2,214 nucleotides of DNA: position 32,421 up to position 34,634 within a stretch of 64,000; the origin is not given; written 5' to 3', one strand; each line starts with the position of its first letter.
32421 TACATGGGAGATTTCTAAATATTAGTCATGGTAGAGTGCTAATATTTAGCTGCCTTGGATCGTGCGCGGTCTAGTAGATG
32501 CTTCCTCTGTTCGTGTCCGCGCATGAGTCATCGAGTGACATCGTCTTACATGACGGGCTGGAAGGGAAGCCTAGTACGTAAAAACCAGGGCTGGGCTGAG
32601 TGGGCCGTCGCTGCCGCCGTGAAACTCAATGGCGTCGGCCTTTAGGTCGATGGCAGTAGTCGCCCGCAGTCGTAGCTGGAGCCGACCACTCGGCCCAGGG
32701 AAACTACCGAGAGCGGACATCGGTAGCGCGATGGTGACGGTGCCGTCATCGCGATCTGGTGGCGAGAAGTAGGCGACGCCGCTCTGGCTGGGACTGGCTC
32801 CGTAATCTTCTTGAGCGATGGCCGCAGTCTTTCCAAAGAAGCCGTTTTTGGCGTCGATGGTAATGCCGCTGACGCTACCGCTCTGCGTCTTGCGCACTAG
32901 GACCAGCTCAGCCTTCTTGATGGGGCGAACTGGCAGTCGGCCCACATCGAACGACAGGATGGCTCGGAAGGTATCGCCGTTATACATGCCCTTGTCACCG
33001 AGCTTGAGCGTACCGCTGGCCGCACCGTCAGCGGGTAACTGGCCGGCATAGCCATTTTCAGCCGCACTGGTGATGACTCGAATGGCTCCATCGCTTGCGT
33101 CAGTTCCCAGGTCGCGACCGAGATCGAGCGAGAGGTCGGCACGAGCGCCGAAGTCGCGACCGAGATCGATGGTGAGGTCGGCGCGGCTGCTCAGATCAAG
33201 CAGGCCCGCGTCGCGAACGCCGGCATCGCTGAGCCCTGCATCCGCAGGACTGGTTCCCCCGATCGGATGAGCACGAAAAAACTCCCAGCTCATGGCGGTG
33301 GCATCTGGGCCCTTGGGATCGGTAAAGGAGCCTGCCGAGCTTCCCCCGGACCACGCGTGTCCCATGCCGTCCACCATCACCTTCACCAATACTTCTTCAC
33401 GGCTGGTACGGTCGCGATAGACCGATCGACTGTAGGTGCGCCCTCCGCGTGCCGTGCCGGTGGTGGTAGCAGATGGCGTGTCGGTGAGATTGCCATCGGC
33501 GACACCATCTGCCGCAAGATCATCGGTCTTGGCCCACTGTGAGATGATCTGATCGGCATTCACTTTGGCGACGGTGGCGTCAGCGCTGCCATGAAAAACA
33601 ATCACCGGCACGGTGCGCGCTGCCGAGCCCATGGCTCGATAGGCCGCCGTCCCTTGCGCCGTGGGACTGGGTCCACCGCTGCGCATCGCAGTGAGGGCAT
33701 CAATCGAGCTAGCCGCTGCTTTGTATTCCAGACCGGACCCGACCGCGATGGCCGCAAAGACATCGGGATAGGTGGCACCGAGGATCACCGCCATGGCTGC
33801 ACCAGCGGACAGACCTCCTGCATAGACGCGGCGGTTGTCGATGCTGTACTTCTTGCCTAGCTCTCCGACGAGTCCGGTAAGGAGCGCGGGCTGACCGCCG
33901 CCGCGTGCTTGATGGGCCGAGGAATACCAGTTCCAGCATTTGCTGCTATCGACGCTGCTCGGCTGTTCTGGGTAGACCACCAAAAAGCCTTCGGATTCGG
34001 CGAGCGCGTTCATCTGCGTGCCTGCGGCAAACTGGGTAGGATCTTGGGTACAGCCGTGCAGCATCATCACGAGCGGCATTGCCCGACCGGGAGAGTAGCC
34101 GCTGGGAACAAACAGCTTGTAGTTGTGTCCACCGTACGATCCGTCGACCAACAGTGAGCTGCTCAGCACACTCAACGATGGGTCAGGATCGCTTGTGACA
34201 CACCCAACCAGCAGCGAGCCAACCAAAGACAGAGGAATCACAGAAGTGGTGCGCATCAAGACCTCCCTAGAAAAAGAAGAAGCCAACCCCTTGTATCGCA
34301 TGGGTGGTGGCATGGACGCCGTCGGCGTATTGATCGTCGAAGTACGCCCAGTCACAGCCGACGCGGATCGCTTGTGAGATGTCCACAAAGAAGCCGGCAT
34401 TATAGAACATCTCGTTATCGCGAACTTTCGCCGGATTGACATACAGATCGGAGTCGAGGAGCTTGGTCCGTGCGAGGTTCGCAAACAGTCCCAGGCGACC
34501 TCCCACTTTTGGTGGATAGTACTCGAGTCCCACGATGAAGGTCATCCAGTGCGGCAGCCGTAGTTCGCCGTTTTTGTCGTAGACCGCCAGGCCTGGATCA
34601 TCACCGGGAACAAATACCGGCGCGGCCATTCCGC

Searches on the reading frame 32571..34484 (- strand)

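Call 11: search_protein_families(library=pfam, proteins=[window:32571-34484:-], max_evalue=0.001)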
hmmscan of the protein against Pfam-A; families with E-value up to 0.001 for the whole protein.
window:32571-34484:- (637 aa): 3 families
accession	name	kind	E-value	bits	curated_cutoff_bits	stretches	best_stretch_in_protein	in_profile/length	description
PF10503.15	Esterase_PHB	-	1.8e-43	148.8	23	1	121-321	2-199/219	Esterase PHB depolymerase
PF00756.26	Esterase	-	5.1e-08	33.4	22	1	124-252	12-149/251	Putative esterase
PF00326.27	Peptidase_S9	-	1.8e-07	31.3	22.6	1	161-321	9-174/213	Prolyl oligopeptidase family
